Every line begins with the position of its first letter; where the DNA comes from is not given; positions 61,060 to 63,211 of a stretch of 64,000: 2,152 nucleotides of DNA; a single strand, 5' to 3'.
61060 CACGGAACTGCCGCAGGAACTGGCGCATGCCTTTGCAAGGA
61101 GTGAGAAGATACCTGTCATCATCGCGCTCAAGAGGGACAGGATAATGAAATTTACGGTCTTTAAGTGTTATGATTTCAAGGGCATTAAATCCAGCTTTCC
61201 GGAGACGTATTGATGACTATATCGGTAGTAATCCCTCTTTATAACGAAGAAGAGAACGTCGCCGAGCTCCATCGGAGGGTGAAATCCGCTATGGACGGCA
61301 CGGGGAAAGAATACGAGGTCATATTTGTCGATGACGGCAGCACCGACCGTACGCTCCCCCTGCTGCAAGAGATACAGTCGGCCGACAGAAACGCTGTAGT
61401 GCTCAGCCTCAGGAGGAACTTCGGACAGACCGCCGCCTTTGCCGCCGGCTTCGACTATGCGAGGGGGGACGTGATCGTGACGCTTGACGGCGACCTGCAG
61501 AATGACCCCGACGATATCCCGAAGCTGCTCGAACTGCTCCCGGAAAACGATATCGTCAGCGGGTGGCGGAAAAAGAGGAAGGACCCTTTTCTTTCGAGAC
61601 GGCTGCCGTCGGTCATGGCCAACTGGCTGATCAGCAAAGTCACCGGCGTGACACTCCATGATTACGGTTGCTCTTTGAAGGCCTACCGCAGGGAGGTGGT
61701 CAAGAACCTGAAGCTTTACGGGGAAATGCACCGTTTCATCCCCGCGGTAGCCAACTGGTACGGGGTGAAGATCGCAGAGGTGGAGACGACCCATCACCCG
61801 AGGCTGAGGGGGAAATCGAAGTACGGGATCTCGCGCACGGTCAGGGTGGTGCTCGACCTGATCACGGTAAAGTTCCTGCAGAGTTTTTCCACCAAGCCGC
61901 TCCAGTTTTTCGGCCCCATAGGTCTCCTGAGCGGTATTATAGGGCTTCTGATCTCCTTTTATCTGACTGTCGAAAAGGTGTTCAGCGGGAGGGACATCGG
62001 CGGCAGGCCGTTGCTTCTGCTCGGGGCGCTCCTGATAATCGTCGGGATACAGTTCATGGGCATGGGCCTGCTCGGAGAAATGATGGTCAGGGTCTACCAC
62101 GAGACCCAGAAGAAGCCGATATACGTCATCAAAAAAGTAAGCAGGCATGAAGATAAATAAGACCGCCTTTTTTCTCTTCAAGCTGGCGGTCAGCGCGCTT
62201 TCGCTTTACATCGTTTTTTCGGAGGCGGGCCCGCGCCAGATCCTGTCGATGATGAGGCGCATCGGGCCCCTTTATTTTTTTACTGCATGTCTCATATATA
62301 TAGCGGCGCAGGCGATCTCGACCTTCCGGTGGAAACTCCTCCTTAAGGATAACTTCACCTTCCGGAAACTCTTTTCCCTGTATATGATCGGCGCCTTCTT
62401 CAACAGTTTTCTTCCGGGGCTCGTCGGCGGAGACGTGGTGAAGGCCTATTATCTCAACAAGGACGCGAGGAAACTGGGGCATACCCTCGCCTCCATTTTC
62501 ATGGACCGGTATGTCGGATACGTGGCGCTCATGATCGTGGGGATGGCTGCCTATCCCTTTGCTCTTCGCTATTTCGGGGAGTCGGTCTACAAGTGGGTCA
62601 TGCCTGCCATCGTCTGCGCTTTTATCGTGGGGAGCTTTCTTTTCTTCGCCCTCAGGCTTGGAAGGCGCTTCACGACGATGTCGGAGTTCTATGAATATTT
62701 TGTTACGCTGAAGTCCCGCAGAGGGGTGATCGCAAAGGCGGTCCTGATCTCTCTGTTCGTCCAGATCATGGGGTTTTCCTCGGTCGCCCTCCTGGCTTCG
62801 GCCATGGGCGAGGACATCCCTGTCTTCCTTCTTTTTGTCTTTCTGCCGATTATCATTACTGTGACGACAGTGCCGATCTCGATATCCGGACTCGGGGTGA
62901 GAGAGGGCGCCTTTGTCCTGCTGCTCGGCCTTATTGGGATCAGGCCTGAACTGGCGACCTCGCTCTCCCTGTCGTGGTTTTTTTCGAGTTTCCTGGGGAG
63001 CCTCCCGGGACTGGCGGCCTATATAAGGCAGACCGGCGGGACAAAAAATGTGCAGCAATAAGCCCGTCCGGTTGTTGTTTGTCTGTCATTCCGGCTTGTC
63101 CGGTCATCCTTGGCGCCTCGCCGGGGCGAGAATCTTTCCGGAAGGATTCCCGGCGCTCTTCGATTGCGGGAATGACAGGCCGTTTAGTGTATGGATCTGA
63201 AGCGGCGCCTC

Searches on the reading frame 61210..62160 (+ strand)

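Call 11: search_protein_families(library=pfam, proteins=[window:61210-62160:+], max_evalue=0.001)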
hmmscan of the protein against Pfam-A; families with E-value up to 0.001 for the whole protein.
window:61210-62160:+ (316 aa): 3 families
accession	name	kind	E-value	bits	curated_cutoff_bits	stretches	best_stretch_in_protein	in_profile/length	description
PF00535.33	Glycos_transf_2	-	3.9e-36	124.9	23.3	1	5-166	1-166/168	Glycosyl transferase family 2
PF10111.15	Glyco_tranf_2_2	-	1.5e-12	48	27.3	1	5-110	1-106/276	Glycosyltransferase like family 2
PF13641.12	Glyco_tranf_2_3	-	4.1e-05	24.1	27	1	4-115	3-118/230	Glycosyltransferase like family 2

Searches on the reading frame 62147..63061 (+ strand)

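Call 11: search_protein_families(library=pfam, proteins=[window:62147-63061:+], max_evalue=0.001)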
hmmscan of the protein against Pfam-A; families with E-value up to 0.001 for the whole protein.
window:62147-63061:+ (304 aa): 1 family
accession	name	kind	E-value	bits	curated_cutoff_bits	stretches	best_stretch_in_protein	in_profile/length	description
PF03706.18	LPG_synthase_TM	-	5.5e-45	154.5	33.4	1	10-288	2-302/302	Lysylphosphatidylglycerol synthase TM region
